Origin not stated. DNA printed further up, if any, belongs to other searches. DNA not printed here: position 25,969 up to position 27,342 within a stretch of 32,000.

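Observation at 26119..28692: Tandem RimK/LysX-type ATP-grasp ligases, both carrying large in-frame low-complexity insertions, with no recognisable substrate gene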

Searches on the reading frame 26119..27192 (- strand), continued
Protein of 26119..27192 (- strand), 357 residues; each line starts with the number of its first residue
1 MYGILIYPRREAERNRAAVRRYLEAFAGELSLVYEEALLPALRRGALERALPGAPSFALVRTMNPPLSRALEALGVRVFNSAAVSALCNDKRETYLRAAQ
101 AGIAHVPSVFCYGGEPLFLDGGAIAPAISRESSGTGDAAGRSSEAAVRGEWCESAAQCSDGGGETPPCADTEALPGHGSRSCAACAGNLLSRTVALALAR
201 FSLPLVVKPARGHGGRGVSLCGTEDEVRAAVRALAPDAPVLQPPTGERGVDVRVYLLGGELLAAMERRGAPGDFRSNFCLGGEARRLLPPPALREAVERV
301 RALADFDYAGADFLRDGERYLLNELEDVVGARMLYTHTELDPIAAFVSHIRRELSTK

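Call 39: find_related_loci(query=A2, collection=metagenome_contigs, flank=8000)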
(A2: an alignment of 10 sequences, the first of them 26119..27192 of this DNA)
Query A2 (357 aa) in metagenome_contigs; peptide patterns used: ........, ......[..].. (x = any residue, [..] = any of these).
518 stretches matched a pattern; 431 encode a relative of the query (tblastn E <= 1e-3); the best 80 are kept; 80 distinct loci.
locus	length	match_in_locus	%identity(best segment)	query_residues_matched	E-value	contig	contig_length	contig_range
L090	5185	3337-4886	31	3-350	1e-36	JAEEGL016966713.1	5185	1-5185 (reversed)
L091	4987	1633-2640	30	3-350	5e-35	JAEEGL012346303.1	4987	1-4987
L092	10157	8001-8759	33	1-350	1e-34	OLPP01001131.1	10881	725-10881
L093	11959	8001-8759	43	1-350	2e-34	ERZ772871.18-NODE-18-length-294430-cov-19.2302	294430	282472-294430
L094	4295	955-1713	43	1-350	3e-34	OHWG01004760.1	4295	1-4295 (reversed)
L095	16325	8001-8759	43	1-350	2e-34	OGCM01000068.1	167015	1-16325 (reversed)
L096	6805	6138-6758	43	55-350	3e-34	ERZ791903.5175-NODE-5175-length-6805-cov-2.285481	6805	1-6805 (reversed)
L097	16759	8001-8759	43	1-350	2e-34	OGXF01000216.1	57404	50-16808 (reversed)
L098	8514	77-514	43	203-350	8e-34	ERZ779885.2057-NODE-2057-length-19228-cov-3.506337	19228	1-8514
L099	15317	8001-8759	43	1-350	5e-34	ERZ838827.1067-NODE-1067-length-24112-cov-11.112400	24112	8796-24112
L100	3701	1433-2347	28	1-350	6e-34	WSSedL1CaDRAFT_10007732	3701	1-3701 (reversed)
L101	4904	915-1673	43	1-350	4e-34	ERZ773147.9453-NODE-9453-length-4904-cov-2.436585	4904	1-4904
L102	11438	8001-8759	43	1-350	1e-33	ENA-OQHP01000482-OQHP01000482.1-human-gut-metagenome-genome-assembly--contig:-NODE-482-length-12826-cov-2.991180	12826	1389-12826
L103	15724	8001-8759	43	1-350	1e-33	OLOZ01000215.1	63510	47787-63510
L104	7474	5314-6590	45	189-356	2e-33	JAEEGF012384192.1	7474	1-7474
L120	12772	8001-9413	27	1-355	1e-31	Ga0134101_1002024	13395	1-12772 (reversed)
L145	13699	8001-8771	43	4-350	6e-30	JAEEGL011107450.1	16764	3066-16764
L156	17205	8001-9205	38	1-357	5e-29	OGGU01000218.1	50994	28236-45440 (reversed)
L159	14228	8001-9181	40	1-357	3e-29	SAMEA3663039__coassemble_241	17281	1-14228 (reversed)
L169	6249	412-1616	38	1-357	4e-29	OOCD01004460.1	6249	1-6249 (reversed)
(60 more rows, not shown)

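Call 52: search_protein_families(library=pfam, proteins=[L156:6386-7561:-, L093:8987-9781:+, L103:9786-11108:+, L169:1634-3055:-, L145:8866-10407:+, L159:11281-12018:+, L120:9616-10272:-, L095:5747-6964:-], max_evalue=0.00001)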
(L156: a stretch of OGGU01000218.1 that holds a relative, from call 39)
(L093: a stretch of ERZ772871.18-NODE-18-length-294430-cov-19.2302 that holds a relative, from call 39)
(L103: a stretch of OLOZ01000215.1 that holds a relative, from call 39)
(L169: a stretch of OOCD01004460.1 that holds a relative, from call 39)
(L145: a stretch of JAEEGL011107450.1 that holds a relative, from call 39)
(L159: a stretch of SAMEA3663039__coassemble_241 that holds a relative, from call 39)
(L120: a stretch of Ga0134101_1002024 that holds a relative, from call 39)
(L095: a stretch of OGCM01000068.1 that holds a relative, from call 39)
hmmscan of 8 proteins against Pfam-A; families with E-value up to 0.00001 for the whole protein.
L156:6386-7561:- (391 aa): 1 family
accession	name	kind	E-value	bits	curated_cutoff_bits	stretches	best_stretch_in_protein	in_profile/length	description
PF01808.24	AICARFT_IMPCHas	-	2.6e-56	191.8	25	1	4-260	77-311/311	AICARFT/IMPCHase bienzyme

L093:8987-9781:+ (264 aa): 2 families
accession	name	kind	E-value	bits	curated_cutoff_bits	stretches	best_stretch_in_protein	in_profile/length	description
PF08543.17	Phos_pyr_kin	-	3.7e-95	318.4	27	1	13-256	1-246/246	Phosphomethylpyrimidine kinase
PF01256.23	Carb_kinase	-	7.6e-06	26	27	0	77-231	70-209/242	NAD(P)H-hydrate dehydratase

L103:9786-11108:+ (440 aa): 1 family
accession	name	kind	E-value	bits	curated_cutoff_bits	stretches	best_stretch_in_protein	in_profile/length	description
PF01964.24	ThiC_Rad_SAM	-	1.1e-194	647.5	25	1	5-422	1-419/420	Radical SAM ThiC family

L169:1634-3055:- (473 aa): 1 family
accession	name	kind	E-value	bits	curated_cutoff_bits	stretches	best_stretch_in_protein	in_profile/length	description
PF04230.19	PS_pyruv_trans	-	2.1e-16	61.1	25.3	1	31-308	1-279/280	Polysaccharide pyruvyl transferase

L145:8866-10407:+ (513 aa): 0 families

L159:11281-12018:+ (245 aa): 1 family
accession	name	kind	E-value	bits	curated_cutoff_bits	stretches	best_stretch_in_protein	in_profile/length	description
PF01928.26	CYTH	-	1.1e-07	32.2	23.2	1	86-214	2-154/179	CYTH domain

L120:9616-10272:- (218 aa): 4 families
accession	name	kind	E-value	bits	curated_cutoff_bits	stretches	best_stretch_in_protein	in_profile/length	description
PF13419.12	HAD_2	-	2.5e-39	135.6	23.8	1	6-185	1-178/178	Haloacid dehalogenase-like hydrolase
PF00702.32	Hydrolase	-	2.5e-26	93.7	26.4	1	3-179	1-191/191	haloacid dehalogenase-like hydrolase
PF13242.12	Hydrolase_like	-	8.6e-13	48.5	22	1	140-206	2-71/75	HAD-hyrolase-like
PF12710.13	HAD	-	3.6e-11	44.3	27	1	6-176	1-189/189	haloacid dehalogenase-like hydrolase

L095:5747-6964:- (405 aa): 1 family
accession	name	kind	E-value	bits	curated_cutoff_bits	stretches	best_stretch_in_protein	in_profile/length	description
PF01594.21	AI-2E_transport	-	1.1e-48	166.6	34.3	1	40-375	14-325/327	AI-2E family transporter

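Call 56: search_solved_structures(query=window:26119-27192:-, max_evalue=1e-8, show_alignments=2)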
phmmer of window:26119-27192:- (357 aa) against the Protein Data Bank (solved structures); distinct sequences matched with E-value up to 1e-8: 5.
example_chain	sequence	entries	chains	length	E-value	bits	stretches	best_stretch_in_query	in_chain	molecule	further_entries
7qyr_A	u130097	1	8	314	4.8e-14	55.4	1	203-346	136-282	Probable alpha-L-glutamate ligase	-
7qys_A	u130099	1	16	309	1.6e-13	53.7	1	203-350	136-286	Probable alpha-L-glutamate ligase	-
3vpb_A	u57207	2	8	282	3.2e-13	52.7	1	197-353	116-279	Putative acetylornithine deacetylase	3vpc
5zct_A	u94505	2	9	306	7.2e-13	51.5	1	203-356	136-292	Ribosomal protein S6--L-glutamate ligase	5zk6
4iwx_A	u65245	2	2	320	8.2e-13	51.4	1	203-356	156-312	Ribosomal protein S6 modification protein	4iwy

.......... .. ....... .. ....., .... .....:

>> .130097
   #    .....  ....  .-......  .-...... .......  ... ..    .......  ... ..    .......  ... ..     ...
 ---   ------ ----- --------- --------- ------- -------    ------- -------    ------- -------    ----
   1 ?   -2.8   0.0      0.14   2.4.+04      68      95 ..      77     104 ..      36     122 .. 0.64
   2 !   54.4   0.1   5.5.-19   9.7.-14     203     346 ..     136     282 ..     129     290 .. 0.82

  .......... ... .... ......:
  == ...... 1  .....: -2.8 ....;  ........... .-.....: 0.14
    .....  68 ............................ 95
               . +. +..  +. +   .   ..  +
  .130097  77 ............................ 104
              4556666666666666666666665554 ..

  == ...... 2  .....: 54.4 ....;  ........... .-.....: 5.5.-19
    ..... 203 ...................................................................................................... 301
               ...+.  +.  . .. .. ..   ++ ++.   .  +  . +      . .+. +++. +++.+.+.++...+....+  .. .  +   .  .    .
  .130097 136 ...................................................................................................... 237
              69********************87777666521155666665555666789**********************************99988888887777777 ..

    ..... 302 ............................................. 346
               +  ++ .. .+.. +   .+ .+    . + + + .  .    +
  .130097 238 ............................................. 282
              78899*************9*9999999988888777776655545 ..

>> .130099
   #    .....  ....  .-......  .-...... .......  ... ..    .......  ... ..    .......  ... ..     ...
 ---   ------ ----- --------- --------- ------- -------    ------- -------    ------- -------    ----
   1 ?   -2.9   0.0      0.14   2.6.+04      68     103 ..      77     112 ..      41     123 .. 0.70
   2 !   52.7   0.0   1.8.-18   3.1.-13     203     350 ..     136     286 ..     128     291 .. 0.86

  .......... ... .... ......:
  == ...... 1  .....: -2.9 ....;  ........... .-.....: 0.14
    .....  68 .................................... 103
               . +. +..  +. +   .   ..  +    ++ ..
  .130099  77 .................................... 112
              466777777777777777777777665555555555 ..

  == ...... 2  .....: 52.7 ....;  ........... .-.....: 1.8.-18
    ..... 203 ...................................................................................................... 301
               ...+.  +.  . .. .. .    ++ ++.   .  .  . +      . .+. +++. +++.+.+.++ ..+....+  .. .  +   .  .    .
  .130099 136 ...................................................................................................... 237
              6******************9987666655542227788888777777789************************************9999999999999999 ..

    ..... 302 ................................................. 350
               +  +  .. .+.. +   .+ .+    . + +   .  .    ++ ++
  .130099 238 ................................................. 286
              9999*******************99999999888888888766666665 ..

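Call 59: predict_structure(alignment_id=A4)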
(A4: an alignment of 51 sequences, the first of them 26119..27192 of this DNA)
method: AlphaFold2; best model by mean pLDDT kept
length: 357 residues; sequences in the alignment: 51
mean_pLDDT: 86.1   pTM: 0.81
mean pLDDT of the five models: 86.1, 85.9, 85.9, 85.9, 85.6
residues with pLDDT >= 90: 275; 70-90: 22; 50-70: 8; < 50: 52
segments of 3 or more residues with pLDDT < 50: 128-179
pLDDT, mean of each block of 10 residues (from residue 1): 97 96 97 97 95 93 96 97 97 97 97 95 56 38 34 32 35 44 77 97 98 93 98 96 95 98 97 90 96 98 98 95 96 96 97 92
secondary structure, 60 per line:
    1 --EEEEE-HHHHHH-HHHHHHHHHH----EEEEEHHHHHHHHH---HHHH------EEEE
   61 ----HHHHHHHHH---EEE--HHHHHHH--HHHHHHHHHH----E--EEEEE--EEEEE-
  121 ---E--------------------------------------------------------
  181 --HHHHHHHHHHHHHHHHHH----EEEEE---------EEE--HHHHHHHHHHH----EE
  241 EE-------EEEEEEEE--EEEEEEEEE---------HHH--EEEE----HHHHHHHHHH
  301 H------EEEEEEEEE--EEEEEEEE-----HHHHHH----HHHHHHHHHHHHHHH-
elements in order: E3-7 H9-14 H16-25 E30-34 H35-43 H47-50 E57-60 H65-73 E77-79 H82-88 H91-100 E108-112 E115-119 H183-200 E205-209 E219-221 H224-234 E239-242 E250-257 E260-268 E283-286 H291-301 E308-316 E319-326 H332-337 H342-356
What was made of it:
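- The segment is predicted disordered (call 59).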

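Call 63: fold_search(model_id=the predicted structure, library=pdb)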
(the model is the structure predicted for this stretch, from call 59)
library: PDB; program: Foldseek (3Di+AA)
matches with E <= 10: 1088; with E <= 0.001: 501
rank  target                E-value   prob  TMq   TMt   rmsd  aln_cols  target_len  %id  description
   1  3vpb_B                2.4e-19  1.00  0.67  0.83   3.4       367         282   19  ArgX from Sulfolobus tokodaii complexed with LysW/Glu/ADP/Mg/Zn/Sulfate (released 2013-02-27)
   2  3vpb_A                2.8e-19  1.00  0.66  0.83   3.4       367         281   20  ArgX from Sulfolobus tokodaii complexed with LysW/Glu/ADP/Mg/Zn/Sulfate (released 2013-02-27)
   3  3vpc_C                5.8e-17  1.00  0.63  0.80   3.9       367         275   19  ArgX from Sulfolobus tokodaii complexed with ADP (released 2013-02-27)
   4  5k2m_A                5.4e-16  1.00  0.63  0.81   3.1       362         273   16  Bifunctional LysX/ArgX from Thermococcus kodakarensis with LysW-gamma-AAA (released 2016-09-07)
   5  3vpd_A                1.2e-15  1.00  0.63  0.79   3.5       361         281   18  LysX from Thermus thermophilus complexed with AMP-PNP (released 2013-02-27)
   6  5zct_A                1.7e-15  1.00  0.60  0.71   4.9       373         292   20  The crystal structure of the poly-alpha-L-glutamate peptides synthetase RimK at 2.05 angstrom resolution. (released 2018-07-25)
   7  5zct_C                2.6e-15  1.00  0.60  0.72   5.0       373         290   19  The crystal structure of the poly-alpha-L-glutamate peptides synthetase RimK at 2.05 angstrom resolution. (released 2018-07-25)
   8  5k2m_H                3.1e-15  1.00  0.62  0.79   3.3       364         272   17  Bifunctional LysX/ArgX from Thermococcus kodakarensis with LysW-gamma-AAA (released 2016-09-07)
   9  4iwx                  6.3e-15  1.00  0.60  0.71   4.4       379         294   19  Rimk structure at 2.85A (released 2013-05-08)
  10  5k2m_D                7.1e-15  1.00  0.61  0.78   3.4       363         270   17  Bifunctional LysX/ArgX from Thermococcus kodakarensis with LysW-gamma-AAA (released 2016-09-07)
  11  3vpd_B                1.0e-14  1.00  0.60  0.78   3.5       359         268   17  LysX from Thermus thermophilus complexed with AMP-PNP (released 2013-02-27)
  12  7qys_E                1.9e-14  1.00  0.61  0.73   4.5       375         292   17  Crystal structure of RimK from Pseudomonas syringae DC3000 (released 2022-10-05)
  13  5zk6                  2.3e-14  1.00  0.60  0.72   6.0       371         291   20  Crystal structure of RimK complexed with RpsF (released 2019-03-27)
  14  7qys_A                3.9e-14  1.00  0.60  0.72   4.7       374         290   17  Crystal structure of RimK from Pseudomonas syringae DC3000 (released 2022-10-05)
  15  7qys_D                4.6e-14  1.00  0.60  0.73   4.5       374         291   17  Crystal structure of RimK from Pseudomonas syringae DC3000 (released 2022-10-05)
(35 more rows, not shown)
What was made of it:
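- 26119..27192 (-): Gene B: divergent RimK/LysX-fold ATP-grasp ligase, 357 aa (B-type subunit; family motifs DFRSNF and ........). Best structural match is ArgX 3vpb, target TM-score 0.83 (calls 59, 63).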

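Call 71: find_encoding_contigs(protein=P0156, flank=6000, max_places=1)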
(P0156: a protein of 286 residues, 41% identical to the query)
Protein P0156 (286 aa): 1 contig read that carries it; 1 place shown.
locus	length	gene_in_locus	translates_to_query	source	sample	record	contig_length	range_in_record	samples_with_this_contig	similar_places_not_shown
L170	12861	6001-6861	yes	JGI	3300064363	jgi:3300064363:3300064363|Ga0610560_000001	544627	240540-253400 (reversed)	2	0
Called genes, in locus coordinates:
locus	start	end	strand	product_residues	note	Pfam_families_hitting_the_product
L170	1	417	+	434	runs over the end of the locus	-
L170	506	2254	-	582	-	PF05833:NFACT_N, PF05670:NFACT-R_1, PF18297:NFACT-R_2 (weak)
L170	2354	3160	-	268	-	PF01784:DUF34_NIF3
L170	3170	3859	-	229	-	PF12847:Methyltransf_18, PF04816:TrmK, PF08242:Methyltransf_12 (faint), PF13649:Methyltransf_25 (weak)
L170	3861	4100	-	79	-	PF08984:DUF1858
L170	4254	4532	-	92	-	PF13451:zf_Tbcl, PF23477:zf_Tbcl_2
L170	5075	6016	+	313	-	PF14397:ATPgrasp_ST (faint), PF02655:ATP-grasp_3, PF08443:RimK, PF02955:GSH-S_ATP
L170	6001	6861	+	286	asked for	PF02655:ATP-grasp_3 (weak), PF08443:RimK, PF02955:GSH-S_ATP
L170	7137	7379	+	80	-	-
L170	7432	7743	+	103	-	PF00338:Ribosomal_S10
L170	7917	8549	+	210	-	PF00297:Ribosomal_L3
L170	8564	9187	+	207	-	PF00573:Ribosomal_L4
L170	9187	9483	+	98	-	PF00276:Ribosomal_L23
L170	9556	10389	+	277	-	PF00181:Ribosomal_L2_N, PF03947:Ribosomal_L2_C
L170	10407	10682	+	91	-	PF00203:Ribosomal_S19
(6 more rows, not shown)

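Call 72: find_encoding_contigs(protein=P0227, flank=6000, max_places=1)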
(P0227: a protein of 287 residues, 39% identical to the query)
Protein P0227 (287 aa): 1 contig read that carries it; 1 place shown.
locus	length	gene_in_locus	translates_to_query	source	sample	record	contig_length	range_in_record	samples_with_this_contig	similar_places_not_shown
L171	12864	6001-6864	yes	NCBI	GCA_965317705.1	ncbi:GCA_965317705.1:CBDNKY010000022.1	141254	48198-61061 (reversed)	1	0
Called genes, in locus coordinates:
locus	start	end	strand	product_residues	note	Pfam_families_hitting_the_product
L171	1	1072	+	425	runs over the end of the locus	PF01053:Cys_Met_Meta_PP, PF01041:DegT_DnrJ_EryC1 (faint)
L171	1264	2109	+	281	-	PF00574:CLP_protease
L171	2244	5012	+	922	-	PF13491:FtsK_4TM, PF17854:FtsK_alpha, PF01580:FtsK_SpoIIIE, PF09397:FtsK_gamma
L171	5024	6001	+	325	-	PF02655:ATP-grasp_3, PF08443:RimK, PF02955:GSH-S_ATP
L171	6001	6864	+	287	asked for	PF02655:ATP-grasp_3, PF08443:RimK, PF02955:GSH-S_ATP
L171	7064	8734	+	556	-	PF01268:FTHFS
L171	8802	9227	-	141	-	PF01948:PyrI, PF02748:PyrI_C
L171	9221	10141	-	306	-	PF02729:OTCace_N, PF00185:OTCace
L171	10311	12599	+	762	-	PF00330:Aconitase, PF00694:Aconitase_C (weak)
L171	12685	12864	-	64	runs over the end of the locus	PF13459:Fer4_15, PF14697:Fer4_21 (faint), PF13370:Fer4_13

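Call 73: find_encoding_contigs(protein=P0221, flank=6000, max_places=1)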
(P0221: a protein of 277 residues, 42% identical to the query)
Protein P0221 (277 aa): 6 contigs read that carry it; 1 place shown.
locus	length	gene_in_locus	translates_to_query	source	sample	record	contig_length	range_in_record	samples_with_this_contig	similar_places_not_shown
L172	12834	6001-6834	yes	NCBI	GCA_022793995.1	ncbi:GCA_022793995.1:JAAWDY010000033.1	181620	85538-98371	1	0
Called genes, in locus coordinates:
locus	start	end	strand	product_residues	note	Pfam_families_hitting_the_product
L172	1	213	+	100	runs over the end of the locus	PF02583:Trns_repr_metal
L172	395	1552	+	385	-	PF13679:Methyltransf_32, PF05206:TRM13 (faint), PF13649:Methyltransf_25, PF13847:Methyltransf_31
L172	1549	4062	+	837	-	-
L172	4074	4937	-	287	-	PF02810:SEC-C, PF00557:Peptidase_M24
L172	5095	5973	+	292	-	PF02655:ATP-grasp_3 (weak), PF08443:RimK, PF02955:GSH-S_ATP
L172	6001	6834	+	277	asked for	PF02955:GSH-S_ATP (weak), PF08443:RimK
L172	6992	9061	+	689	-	PF00072:Response_reg, PF13487:HD_5, PF01966:HD, PF00990:GGDEF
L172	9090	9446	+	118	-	PF01627:Hpt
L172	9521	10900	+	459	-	PF00291:PALP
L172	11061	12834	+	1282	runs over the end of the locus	-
